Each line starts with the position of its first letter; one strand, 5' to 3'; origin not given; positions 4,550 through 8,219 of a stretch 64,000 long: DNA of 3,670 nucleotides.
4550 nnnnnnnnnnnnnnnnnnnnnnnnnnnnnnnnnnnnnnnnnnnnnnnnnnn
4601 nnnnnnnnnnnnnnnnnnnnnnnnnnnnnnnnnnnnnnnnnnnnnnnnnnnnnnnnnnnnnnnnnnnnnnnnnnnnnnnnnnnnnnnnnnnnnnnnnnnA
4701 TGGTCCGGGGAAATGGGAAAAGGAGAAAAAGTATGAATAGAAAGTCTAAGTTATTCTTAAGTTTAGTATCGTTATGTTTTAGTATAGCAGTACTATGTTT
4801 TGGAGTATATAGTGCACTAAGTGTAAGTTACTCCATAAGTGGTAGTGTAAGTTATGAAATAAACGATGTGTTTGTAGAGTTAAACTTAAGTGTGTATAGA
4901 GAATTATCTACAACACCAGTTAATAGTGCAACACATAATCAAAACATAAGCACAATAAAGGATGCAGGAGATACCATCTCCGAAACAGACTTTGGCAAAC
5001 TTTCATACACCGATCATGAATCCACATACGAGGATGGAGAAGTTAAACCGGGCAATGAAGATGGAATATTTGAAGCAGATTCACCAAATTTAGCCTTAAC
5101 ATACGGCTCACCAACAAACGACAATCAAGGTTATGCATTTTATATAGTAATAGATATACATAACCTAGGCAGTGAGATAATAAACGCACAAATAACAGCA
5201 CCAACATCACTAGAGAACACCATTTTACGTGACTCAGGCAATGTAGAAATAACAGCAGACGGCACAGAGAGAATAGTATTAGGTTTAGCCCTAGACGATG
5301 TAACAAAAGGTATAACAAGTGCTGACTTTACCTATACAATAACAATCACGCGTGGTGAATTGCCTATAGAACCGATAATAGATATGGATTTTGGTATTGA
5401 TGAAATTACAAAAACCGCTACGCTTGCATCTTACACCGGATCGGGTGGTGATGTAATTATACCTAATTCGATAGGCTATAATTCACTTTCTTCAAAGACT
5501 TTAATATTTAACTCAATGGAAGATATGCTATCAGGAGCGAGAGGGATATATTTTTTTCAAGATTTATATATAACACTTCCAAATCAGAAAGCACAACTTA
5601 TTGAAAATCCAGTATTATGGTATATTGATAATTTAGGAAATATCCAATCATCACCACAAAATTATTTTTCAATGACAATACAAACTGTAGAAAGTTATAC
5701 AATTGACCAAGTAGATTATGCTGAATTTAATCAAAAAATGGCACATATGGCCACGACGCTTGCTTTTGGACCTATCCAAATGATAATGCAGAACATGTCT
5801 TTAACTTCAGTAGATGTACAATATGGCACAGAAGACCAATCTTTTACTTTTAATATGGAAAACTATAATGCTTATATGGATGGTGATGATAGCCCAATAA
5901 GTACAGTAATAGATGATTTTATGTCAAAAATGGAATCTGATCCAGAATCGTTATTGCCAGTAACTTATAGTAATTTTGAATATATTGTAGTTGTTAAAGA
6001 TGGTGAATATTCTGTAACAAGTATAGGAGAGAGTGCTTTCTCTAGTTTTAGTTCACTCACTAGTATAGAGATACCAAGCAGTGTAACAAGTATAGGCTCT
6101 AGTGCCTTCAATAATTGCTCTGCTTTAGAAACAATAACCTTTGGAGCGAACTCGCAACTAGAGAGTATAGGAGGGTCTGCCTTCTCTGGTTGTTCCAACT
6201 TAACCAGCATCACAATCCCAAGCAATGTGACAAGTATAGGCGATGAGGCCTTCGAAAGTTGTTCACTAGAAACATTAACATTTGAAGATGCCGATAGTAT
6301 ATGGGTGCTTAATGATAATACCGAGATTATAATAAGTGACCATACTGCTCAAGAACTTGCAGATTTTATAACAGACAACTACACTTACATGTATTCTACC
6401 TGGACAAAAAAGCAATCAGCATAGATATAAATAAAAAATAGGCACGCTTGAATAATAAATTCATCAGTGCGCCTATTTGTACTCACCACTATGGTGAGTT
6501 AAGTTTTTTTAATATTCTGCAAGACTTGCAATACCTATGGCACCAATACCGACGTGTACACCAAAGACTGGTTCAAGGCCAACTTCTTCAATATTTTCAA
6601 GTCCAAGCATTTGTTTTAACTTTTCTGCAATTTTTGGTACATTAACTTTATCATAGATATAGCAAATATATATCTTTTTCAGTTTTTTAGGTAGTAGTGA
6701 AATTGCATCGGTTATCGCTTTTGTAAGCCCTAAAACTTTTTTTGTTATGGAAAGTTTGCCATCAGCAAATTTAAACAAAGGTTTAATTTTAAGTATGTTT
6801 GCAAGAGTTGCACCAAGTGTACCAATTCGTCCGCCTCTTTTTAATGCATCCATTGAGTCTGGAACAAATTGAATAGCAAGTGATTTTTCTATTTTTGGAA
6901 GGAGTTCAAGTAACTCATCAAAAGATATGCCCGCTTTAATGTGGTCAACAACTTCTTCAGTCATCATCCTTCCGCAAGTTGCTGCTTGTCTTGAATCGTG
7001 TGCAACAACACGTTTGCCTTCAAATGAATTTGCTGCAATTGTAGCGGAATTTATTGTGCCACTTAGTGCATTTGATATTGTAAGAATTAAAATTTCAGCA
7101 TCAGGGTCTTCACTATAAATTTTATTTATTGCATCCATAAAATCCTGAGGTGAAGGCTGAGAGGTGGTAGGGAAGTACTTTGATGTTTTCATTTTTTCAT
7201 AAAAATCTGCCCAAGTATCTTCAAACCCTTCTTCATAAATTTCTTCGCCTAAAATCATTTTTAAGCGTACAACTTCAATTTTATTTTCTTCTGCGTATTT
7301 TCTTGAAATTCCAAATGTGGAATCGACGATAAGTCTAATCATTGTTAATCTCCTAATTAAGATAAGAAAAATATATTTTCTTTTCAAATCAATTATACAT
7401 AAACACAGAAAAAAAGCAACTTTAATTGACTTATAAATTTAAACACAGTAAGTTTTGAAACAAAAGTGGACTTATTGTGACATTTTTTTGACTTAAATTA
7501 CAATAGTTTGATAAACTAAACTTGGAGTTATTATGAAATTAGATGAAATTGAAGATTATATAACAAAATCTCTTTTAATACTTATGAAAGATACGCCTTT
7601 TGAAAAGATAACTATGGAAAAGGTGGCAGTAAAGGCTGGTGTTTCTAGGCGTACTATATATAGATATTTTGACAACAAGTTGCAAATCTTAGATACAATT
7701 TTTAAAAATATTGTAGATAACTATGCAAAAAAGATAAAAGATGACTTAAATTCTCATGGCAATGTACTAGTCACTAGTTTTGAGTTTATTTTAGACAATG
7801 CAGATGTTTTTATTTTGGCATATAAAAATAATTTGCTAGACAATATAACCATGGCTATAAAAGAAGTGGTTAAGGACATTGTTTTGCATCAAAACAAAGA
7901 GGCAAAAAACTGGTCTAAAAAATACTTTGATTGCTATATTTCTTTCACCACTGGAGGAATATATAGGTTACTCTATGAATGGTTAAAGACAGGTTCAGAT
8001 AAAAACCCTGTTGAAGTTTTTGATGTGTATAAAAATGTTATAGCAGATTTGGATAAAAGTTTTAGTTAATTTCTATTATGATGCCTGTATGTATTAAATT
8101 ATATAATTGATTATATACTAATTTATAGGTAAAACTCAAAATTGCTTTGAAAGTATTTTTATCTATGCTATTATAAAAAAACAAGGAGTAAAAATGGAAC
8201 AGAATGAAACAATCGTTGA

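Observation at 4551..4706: Candidate phase-variable inverton (currently OFF) controlling an LRR surface protein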

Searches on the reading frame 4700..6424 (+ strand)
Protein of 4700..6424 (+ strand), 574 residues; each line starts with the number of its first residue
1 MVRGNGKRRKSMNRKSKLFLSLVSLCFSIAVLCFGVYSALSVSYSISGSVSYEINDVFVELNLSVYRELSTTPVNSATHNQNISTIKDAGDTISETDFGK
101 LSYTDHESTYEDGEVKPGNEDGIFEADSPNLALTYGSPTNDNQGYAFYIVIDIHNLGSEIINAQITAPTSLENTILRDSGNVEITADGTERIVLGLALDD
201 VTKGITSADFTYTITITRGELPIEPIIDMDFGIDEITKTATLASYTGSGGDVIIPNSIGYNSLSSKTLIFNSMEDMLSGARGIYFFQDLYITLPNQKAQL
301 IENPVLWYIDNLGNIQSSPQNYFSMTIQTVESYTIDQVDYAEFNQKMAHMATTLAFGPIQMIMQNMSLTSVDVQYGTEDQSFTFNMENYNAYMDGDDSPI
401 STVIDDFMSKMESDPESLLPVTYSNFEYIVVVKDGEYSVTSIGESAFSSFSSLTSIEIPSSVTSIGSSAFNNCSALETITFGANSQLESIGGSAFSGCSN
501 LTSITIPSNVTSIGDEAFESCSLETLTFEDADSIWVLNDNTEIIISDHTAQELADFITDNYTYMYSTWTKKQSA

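Call 9: search_protein_families(library=pfam, proteins=[window:4733-6424:+], max_evalue=0.01)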
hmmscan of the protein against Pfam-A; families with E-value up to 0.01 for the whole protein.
window:4733-6424:+ (563 aa): 2 families
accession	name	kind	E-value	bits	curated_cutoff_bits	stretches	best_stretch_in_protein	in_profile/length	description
PF13306.12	LRR_5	-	8.7e-29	100.4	27.7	1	426-519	20-110/127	BspA type Leucine rich repeat region (6 copies)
PF13855.12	LRR_8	-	1.8e-07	31.2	27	1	450-498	12-59/61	Leucine rich repeat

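Call 11: find_encoding_contigs(protein=window:4733-6424:+, flank=6000, max_places=10)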
Protein window:4733-6424:+ (563 aa): no gene with exactly this product is on record in the collection.

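Call 12: find_encoding_contigs(protein=window:4700-6424:+, flank=6000, max_places=10)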
Protein window:4700-6424:+ (574 aa): no gene with exactly this product is on record in the collection.

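Call 15: find_homologous_proteins(query=window:4733-6424:+, max_evalue=1e-10)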
Query window:4733-6424:+ (563 aa): 7950 proteins with E <= 1e-10 among 8000 candidates; the best 120 are listed.
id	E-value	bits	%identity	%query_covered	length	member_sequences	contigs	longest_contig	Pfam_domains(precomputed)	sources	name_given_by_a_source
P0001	0.0e+0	1091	77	92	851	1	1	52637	PF13306.13,PF12799.14,PF13855.13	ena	-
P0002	0.0e+0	1067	78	92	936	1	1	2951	PF13306.13,PF12799.14,PF13855.13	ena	-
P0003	6.2e-288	974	70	94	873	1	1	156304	PF13306.13,PF12799.14,PF13855.13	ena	-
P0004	6.5e-287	971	66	95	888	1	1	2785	PF13306.13,PF13855.13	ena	-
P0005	1.2e-285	966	75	91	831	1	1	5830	PF13306.13,PF13855.13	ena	-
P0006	5.2e-259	878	67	92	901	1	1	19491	PF13306.13,PF13855.13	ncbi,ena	-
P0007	2.4e-240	817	69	98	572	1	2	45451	PF13306.13,PF13855.13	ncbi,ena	-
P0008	4.7e-231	786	81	82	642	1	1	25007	PF13306.13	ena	-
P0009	2.8e-224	764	100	63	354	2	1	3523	PF13306.13,PF13855.13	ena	-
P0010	2.0e-215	735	62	92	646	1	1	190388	PF13306.13,PF13855.13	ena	-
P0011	5.8e-214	730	58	92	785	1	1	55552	PF13306.13,PF13855.13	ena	-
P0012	3.4e-205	701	69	92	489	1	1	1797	PF13306.13,PF13855.13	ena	-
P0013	1.9e-197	675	54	94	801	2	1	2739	PF13306.13,PF13855.13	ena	-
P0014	4.5e-187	641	50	92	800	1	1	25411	PF13306.13,PF13855.13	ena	-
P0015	1.4e-185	636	59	53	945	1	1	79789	PF13306.13,PF13855.13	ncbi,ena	-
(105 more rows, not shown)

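Call 16: find_encoding_contigs(protein=P0001, flank=5000, max_places=4)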
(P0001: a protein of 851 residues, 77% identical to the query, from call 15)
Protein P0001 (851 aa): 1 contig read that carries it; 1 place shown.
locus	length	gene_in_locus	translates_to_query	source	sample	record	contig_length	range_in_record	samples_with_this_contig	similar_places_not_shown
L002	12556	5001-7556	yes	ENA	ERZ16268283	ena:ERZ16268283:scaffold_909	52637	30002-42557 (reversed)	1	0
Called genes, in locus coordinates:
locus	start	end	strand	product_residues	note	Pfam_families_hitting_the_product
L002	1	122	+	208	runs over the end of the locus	PF14622:Ribonucleas_3_3, PF00636:Ribonuclease_3, PF00035:dsrm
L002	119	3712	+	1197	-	PF02463:SMC_N, PF13304:AAA_21 (weak), PF13476:AAA_23, PF13555:AAA_29 (faint), PF06470:SMC_hinge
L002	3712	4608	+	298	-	PF02881:SRP54_N, PF13401:AAA_22 (weak), PF13604:AAA_30 (weak), PF00448:SRP54, PF01656:CbiA (weak), PF13207:AAA_17 (weak)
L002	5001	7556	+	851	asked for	PF12799:LRR_4 (faint), PF13306:LRR_5, PF13855:LRR_8 (faint), PF13306:LRR_5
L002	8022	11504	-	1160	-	PF01855:POR_N, PF17147:PFOR_II, PF01558:POR, PF10371:EKR, PF00037:Fer4 (weak), PF12837:Fer4_6 (weak), PF12838:Fer4_7, PF13187:Fer4_9 (weak), +5 more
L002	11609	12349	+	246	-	PF01416:PseudoU_synth_1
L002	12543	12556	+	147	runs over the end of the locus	PF00572:Ribosomal_L13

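Call 17: find_encoding_contigs(protein=P0003, flank=5000, max_places=4)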
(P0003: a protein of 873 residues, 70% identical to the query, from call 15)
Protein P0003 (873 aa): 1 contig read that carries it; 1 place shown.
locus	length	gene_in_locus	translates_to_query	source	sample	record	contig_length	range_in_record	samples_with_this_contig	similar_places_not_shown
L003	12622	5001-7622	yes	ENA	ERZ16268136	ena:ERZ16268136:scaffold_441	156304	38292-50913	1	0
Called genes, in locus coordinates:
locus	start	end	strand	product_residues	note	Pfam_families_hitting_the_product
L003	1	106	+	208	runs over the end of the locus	PF14622:Ribonucleas_3_3, PF00636:Ribonuclease_3, PF00035:dsrm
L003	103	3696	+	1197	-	PF02463:SMC_N, PF13175:AAA_15 (weak), PF13304:AAA_21 (weak), PF13476:AAA_23, PF13555:AAA_29 (faint), PF24161:CCDC39 (faint), PF06470:SMC_hinge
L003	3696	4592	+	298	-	PF13207:AAA_17 (faint), PF02881:SRP54_N, PF13604:AAA_30 (weak), PF00448:SRP54, PF01656:CbiA (weak), PF13401:AAA_22 (weak)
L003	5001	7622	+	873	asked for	PF12799:LRR_4 (faint), PF13306:LRR_5, PF13855:LRR_8 (faint), PF13306:LRR_5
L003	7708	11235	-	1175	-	PF01855:POR_N, PF17147:PFOR_II, PF01558:POR, PF10371:EKR, PF00037:Fer4 (weak), PF12837:Fer4_6 (weak), PF14697:Fer4_21 (weak), PF12838:Fer4_7, +4 more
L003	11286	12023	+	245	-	PF01416:PseudoU_synth_1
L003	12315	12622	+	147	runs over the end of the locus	PF00572:Ribosomal_L13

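Call 18: find_encoding_contigs(protein=P0007, flank=5000, max_places=4)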
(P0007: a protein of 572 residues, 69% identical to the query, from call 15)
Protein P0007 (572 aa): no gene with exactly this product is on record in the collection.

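Call 22: find_encoding_contigs(protein=P0008, flank=5000, max_places=4)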
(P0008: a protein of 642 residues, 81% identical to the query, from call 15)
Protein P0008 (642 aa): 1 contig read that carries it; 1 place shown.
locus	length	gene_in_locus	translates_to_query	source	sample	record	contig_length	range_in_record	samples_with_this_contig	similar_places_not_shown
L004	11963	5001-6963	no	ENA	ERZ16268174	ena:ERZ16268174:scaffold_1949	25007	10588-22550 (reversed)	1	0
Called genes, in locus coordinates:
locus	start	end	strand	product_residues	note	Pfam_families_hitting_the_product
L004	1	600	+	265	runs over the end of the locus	PF01522:Polysacc_deac_1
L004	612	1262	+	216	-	PF00436:SSB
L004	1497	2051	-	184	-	PF13328:HD_4, PF01966:HD (weak)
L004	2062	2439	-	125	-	PF01880:Desulfoferrodox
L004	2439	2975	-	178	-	PF00719:Pyrophosphatase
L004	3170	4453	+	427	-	PF03952:Enolase_N, PF00113:Enolase_C, PF13378:MR_MLE_C (weak)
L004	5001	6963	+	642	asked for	PF13306:LRR_5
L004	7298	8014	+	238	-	PF06161:DUF975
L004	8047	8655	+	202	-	-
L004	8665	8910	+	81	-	-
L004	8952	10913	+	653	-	PF13306:LRR_5, PF13855:LRR_8 (faint)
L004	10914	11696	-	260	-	PF13715:CarbopepD_reg_2 (weak)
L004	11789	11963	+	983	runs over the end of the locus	PF07581:Glug (faint)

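Call 23: find_encoding_contigs(protein=P0010, flank=5000, max_places=4)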
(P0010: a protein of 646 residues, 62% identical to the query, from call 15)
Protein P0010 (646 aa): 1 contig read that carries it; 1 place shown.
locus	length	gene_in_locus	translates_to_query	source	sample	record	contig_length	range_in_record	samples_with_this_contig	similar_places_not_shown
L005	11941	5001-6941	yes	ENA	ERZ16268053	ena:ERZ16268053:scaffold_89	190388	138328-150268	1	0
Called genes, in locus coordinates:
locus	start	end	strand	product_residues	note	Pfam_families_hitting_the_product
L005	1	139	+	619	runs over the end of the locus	PF00753:Lactamase_B, PF12706:Lactamase_B_2 (weak), PF22505:RNase_J_b_CASP, PF07521:RMMBL, PF17770:RNase_J_C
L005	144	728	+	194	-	PF01596:Methyltransf_3, PF05175:MTS, PF13847:Methyltransf_31 (weak), PF13578:Methyltransf_24, PF13649:Methyltransf_25 (weak)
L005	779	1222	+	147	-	PF02367:TsaE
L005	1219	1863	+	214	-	PF00814:TsaD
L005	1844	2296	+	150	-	PF12746:GNAT_acetyltran, PF13673:Acetyltransf_10, PF00583:Acetyltransf_1, PF13508:Acetyltransf_7, PF08445:FR47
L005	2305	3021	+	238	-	PF06342:DUF1057 (faint), PF12146:Hydrolase_4 (weak), PF00561:Abhydrolase_1, PF12697:Abhydrolase_6 (weak), PF08840:BAAT_C (weak), PF00561:Abhydrolase_1 (weak), PF08386:Abhydrolase_4 (weak)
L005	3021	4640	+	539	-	PF08245:Mur_ligase_M, PF02875:Mur_ligase_C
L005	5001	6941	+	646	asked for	PF13306:LRR_5, PF13855:LRR_8 (faint), PF13306:LRR_5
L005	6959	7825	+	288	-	PF13306:LRR_5, PF13855:LRR_8 (faint), PF13306:LRR_5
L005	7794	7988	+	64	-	-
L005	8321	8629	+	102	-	PF00338:Ribosomal_S10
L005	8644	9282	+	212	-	PF00297:Ribosomal_L3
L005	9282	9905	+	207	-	PF00573:Ribosomal_L4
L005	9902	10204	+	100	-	PF00276:Ribosomal_L23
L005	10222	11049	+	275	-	PF00181:Ribosomal_L2_N, PF03947:Ribosomal_L2_C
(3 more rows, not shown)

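Call 54: find_encoding_contigs(protein=P0006, flank=4000, max_places=4)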
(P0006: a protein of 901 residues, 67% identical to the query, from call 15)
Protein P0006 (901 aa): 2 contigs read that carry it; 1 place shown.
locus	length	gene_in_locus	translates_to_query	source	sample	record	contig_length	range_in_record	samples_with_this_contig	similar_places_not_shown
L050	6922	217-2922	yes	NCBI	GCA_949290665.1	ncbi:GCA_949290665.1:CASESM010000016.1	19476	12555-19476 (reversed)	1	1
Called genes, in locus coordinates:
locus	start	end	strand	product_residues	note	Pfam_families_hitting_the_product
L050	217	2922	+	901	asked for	PF13306:LRR_5, PF13855:LRR_8 (faint), PF13306:LRR_5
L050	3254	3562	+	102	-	PF00338:Ribosomal_S10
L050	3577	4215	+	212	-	PF00297:Ribosomal_L3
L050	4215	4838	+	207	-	PF00573:Ribosomal_L4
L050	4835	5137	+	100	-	PF00276:Ribosomal_L23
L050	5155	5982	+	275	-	PF00181:Ribosomal_L2_N, PF03947:Ribosomal_L2_C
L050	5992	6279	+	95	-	PF00203:Ribosomal_S19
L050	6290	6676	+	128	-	PF00237:Ribosomal_L22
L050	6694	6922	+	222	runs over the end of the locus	PF07650:KH_2, PF00189:Ribosomal_S3_C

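Call 55: find_encoding_contigs(protein=P0011, flank=4000, max_places=4)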
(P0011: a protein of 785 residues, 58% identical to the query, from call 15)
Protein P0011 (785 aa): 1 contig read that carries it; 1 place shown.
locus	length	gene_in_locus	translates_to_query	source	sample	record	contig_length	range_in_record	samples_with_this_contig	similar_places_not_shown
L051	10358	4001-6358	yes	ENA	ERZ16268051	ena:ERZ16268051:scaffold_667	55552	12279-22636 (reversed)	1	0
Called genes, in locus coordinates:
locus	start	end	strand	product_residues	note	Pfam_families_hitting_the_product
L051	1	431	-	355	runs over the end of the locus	PF19328:DAP_DH_C (faint)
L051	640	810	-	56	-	-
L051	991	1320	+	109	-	PF01022:HTH_5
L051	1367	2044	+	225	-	PF02223:Thymidylate_kin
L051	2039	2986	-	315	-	-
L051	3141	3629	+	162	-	-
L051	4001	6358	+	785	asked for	PF13306:LRR_5, PF13855:LRR_8 (faint), PF13306:LRR_5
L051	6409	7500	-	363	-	PF00438:S-AdoMet_synt_N, PF02772:S-AdoMet_synt_M, PF02773:S-AdoMet_synt_C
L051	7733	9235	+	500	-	PF12229:PG_binding_4, PF04294:VanW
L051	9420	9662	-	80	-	PF13443:HTH_26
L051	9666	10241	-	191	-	PF02545:Maf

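Call 62: search_protein_families(library=ncbifam, proteins=[window:4733-6424:+], max_evalue=0.001)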
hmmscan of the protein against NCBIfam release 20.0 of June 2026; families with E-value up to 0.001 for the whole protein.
window:4733-6424:+ (563 aa): 2 families
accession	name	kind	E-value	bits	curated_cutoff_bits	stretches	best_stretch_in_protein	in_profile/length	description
NF045861.1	glide_Gli349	exception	3.5e-09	33.9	1750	1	436-529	2673-2763/3169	gliding machinery surface structure protein Gli349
NF047961.1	adhesin_HupY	equivalog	3.3e-08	32.1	1250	1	429-518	198-284/978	leucine-rich repeat adhesin HupY/LrrG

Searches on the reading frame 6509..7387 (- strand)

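Call 9: search_protein_families(library=pfam, proteins=[window:6509-7387:-], max_evalue=0.01)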
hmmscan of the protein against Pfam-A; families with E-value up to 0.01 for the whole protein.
window:6509-7387:- (292 aa): 3 families
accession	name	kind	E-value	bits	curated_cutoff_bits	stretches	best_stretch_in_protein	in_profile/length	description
PF02645.21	DegV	-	1.5e-67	228.3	27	1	17-289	2-278/280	Uncharacterised protein, DegV family COG1307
PF13684.11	FakA-like_C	-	0.0016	18.3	23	1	59-238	11-168/216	Fatty acid kinase subunit A-like, C-terminal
PF04255.20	DUF433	-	0.0099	16.1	23.6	0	140-168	18-46/56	Protein of unknown function (DUF433)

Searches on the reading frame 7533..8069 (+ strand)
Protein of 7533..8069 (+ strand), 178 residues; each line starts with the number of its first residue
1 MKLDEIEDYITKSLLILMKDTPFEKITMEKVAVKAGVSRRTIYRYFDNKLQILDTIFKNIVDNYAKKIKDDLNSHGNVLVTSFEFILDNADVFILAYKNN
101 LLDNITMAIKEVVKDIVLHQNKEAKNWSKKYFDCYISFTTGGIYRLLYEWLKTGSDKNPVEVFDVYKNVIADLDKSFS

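Call 9: search_protein_families(library=pfam, proteins=[window:7533-8069:+], max_evalue=0.01)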
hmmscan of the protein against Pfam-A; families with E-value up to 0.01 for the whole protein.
window:7533-8069:+ (178 aa): 7 families
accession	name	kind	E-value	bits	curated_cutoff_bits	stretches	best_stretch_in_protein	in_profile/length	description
PF00440.29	TetR_N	-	5.3e-10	39.4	24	1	17-54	8-45/47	Bacterial regulatory proteins, tetR family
PF14278.11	TetR_C_8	-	5.4e-10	39.7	26.1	1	78-170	6-101/103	Transcriptional regulator C-terminal region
PF02796.21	HTH_7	-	0.0033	18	23.8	1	25-46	21-42/45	Helix-turn-helix domain of resolvase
PF08279.18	HTH_11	-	0.0037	17.5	25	1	14-46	5-36/55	HTH domain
PF13022.12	HTH_Tnp_1_2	-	0.0054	17.3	27.9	1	12-52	14-53/122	Helix-turn-helix of insertion element transposase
PF01381.28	HTH_3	-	0.0063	17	23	0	25-46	9-30/55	Helix-turn-helix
PF13309.12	HTH_22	-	0.007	16.8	29.6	0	26-46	42-62/63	HTH domain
